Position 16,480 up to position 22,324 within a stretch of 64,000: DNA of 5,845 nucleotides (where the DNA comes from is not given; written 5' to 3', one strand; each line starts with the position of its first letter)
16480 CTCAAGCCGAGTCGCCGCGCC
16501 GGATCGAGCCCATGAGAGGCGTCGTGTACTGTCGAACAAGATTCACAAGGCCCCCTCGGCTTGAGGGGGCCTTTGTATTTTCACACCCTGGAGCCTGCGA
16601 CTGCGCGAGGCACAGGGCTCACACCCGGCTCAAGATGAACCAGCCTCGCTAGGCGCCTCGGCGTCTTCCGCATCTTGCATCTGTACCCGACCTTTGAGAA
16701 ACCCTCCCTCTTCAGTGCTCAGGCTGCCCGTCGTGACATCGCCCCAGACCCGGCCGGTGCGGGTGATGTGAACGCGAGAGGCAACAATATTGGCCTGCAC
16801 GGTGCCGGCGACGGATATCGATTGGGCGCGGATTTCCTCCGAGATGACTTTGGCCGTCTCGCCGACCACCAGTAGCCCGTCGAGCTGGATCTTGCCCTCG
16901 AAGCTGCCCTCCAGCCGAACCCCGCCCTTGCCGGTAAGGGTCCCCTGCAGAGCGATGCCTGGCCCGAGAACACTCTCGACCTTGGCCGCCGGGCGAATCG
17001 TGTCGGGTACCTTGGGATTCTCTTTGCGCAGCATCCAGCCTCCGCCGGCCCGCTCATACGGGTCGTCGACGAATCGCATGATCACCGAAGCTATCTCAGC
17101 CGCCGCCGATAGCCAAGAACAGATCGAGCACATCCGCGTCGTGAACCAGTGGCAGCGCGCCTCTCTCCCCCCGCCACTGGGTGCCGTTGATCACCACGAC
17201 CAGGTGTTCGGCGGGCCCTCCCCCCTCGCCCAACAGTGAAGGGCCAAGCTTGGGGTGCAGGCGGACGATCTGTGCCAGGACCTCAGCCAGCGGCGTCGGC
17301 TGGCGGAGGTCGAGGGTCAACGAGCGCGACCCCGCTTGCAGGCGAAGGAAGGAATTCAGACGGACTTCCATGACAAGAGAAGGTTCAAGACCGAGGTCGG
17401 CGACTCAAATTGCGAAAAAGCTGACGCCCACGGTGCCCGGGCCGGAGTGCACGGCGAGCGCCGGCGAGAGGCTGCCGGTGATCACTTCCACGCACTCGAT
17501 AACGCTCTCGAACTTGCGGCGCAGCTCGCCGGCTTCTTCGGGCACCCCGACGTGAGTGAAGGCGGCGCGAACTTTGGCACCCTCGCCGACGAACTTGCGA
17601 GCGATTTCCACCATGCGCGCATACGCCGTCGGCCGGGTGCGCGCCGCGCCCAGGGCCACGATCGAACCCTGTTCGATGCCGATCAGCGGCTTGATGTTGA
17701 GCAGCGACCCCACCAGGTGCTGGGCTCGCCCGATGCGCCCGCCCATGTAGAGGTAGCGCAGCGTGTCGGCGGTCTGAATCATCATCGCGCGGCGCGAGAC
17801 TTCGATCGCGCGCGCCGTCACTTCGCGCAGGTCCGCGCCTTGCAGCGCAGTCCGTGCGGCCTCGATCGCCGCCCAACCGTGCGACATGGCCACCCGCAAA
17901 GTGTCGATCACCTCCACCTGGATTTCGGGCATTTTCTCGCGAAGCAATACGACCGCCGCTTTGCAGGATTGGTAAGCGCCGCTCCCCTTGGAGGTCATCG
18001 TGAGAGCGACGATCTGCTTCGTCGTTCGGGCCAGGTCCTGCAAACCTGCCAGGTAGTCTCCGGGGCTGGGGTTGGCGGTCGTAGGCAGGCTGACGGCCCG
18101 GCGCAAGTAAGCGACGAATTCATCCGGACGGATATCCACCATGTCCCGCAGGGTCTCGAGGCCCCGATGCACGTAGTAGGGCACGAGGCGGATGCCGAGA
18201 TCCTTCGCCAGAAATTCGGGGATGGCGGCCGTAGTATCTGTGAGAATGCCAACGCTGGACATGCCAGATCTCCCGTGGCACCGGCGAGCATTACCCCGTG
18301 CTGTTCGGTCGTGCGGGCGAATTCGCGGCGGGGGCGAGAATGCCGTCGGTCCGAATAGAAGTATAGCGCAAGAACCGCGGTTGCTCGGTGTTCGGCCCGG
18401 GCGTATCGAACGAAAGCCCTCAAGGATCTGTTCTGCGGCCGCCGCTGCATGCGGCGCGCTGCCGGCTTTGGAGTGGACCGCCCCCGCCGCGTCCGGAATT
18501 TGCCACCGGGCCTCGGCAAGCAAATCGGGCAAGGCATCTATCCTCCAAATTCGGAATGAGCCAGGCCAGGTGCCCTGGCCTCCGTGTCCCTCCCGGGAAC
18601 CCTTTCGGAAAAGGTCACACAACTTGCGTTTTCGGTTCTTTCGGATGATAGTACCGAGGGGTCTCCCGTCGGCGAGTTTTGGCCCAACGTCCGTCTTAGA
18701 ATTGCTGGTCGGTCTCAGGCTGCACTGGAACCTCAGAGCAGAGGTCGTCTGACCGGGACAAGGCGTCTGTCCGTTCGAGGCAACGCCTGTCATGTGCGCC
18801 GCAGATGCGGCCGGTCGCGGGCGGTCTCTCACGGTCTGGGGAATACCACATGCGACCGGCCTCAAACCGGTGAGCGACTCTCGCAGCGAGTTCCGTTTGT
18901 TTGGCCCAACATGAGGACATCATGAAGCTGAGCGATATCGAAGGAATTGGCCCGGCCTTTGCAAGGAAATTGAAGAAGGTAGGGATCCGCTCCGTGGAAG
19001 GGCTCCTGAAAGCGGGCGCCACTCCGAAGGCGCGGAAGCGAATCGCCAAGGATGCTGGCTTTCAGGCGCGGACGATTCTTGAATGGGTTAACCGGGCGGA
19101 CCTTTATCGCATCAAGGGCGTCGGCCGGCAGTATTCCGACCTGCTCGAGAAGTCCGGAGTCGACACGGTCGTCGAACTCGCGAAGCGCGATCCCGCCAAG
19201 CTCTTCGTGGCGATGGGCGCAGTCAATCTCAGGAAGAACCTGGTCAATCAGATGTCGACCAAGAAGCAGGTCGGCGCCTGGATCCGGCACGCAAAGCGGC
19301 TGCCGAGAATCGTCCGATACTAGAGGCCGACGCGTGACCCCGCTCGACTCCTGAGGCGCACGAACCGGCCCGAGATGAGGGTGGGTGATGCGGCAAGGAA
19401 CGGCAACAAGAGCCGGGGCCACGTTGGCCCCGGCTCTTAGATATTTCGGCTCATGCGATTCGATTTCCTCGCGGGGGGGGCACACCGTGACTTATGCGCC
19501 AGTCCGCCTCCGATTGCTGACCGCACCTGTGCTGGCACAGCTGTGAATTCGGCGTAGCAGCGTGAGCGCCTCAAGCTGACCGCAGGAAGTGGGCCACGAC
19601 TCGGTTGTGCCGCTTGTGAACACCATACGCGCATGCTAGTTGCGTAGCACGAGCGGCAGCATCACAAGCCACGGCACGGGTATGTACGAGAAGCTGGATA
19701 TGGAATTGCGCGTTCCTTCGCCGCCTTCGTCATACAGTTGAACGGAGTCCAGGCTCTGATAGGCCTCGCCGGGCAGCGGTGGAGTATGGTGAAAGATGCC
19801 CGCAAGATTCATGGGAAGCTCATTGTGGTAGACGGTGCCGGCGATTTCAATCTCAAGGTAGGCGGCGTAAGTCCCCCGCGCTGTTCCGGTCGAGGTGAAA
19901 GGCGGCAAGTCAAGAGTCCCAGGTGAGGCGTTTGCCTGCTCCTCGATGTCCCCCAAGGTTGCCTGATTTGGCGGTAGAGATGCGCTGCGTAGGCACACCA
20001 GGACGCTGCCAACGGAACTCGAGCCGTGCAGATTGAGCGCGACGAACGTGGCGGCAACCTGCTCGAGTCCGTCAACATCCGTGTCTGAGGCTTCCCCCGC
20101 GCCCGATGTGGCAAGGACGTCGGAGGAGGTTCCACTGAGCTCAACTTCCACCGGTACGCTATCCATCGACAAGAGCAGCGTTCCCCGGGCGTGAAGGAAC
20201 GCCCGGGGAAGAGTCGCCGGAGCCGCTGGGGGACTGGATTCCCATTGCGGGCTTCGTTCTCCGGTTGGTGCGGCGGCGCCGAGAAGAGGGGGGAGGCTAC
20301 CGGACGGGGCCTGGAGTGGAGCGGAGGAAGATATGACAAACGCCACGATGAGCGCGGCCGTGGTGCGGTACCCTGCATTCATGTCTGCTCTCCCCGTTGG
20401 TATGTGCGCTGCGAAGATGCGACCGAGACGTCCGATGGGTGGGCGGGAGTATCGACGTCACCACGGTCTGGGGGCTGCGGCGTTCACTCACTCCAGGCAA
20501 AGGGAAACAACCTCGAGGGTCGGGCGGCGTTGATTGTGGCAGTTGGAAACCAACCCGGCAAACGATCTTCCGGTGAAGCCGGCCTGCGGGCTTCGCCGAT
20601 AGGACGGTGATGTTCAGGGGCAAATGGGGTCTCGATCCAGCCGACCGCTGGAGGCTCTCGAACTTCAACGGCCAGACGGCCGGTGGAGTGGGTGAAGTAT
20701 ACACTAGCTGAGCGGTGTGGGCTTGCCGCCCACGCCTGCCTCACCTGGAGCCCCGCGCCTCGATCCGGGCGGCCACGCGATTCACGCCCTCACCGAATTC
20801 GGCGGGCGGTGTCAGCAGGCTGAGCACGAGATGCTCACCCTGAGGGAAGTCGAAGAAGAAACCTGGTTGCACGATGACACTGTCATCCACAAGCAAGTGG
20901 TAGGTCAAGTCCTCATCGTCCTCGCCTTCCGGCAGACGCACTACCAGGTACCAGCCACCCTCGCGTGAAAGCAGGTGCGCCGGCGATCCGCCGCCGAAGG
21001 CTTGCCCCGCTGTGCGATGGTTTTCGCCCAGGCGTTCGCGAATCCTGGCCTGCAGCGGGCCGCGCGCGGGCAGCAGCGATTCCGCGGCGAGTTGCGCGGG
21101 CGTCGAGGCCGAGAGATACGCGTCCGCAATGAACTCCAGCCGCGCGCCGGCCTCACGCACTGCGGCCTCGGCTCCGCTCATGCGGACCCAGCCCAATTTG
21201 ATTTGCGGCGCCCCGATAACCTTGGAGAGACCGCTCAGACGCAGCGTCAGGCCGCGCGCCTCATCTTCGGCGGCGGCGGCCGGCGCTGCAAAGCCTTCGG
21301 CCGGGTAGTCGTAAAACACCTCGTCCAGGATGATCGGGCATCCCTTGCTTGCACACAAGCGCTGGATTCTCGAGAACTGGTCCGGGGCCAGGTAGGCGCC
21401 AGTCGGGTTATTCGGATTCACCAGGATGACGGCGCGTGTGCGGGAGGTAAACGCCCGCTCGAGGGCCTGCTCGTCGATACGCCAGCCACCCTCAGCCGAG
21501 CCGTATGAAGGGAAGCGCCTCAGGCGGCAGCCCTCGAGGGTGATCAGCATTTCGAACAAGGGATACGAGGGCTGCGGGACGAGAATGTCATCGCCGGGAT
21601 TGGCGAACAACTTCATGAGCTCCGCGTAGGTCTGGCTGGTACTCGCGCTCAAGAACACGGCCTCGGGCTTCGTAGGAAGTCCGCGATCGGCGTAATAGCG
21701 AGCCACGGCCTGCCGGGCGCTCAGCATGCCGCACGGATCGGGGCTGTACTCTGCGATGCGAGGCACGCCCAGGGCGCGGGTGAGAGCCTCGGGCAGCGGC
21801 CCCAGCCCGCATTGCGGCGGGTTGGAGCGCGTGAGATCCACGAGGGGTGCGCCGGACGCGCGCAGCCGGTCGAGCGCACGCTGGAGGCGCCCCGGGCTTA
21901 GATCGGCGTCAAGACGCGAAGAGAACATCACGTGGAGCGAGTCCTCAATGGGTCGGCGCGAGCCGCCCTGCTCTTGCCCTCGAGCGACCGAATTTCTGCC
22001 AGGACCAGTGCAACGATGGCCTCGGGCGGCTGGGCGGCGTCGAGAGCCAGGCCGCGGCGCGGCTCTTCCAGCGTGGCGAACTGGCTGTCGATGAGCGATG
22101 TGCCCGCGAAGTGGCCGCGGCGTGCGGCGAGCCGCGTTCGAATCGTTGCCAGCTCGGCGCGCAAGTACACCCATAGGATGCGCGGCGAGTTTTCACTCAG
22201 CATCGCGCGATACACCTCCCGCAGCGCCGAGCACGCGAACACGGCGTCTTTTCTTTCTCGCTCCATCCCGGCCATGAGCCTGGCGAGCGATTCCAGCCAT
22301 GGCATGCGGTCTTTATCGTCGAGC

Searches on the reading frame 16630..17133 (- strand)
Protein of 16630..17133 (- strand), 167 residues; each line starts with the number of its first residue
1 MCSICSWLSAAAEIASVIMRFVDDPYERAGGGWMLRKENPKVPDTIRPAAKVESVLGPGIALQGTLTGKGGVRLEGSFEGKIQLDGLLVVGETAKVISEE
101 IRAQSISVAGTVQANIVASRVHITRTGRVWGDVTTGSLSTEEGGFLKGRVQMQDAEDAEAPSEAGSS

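Call 29: search_protein_families(library=pfam, proteins=[window:16630-17133:-], max_evalue=0.00001)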
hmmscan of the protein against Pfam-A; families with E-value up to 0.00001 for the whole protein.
window:16630-17133:- (167 aa): 1 family
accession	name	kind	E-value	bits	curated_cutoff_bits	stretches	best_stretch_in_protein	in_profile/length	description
PF04519.19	Bactofilin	-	6.9e-22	78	27.9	1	54-150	1-97/98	Polymer-forming cytoskeletal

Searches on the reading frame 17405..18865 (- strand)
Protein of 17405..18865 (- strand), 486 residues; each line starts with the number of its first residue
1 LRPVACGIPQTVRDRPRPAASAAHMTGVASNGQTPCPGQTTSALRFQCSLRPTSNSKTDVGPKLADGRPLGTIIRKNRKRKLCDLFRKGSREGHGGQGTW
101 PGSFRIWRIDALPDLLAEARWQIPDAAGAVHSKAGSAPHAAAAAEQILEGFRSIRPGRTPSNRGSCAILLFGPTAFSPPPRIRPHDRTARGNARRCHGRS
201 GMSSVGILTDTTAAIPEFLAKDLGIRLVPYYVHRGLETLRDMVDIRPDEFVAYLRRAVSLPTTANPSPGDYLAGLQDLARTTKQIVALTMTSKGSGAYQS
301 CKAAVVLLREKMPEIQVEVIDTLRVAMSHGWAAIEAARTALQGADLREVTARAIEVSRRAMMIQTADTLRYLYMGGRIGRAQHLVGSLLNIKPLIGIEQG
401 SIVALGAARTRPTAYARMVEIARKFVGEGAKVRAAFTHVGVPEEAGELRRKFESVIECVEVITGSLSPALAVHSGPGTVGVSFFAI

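Call 29: search_protein_families(library=pfam, proteins=[window:17405-18865:-], max_evalue=0.00001)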
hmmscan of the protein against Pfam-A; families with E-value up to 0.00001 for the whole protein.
window:17405-18865:- (486 aa): 1 family
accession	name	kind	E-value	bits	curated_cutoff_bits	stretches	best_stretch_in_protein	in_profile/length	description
PF02645.21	DegV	-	3.9e-61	207.3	27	1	205-484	2-278/280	Uncharacterised protein, DegV family COG1307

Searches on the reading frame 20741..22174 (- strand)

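Call 29: search_protein_families(library=pfam, proteins=[window:20741-22174:-], max_evalue=0.00001)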
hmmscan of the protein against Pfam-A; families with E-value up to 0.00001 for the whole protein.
window:20741-22174:- (477 aa): 1 family
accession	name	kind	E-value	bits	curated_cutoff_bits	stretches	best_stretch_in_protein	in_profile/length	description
PF00155.27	Aminotran_1_2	-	2.3e-34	119.6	19.7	1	139-443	33-338/361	Aminotransferase class I and II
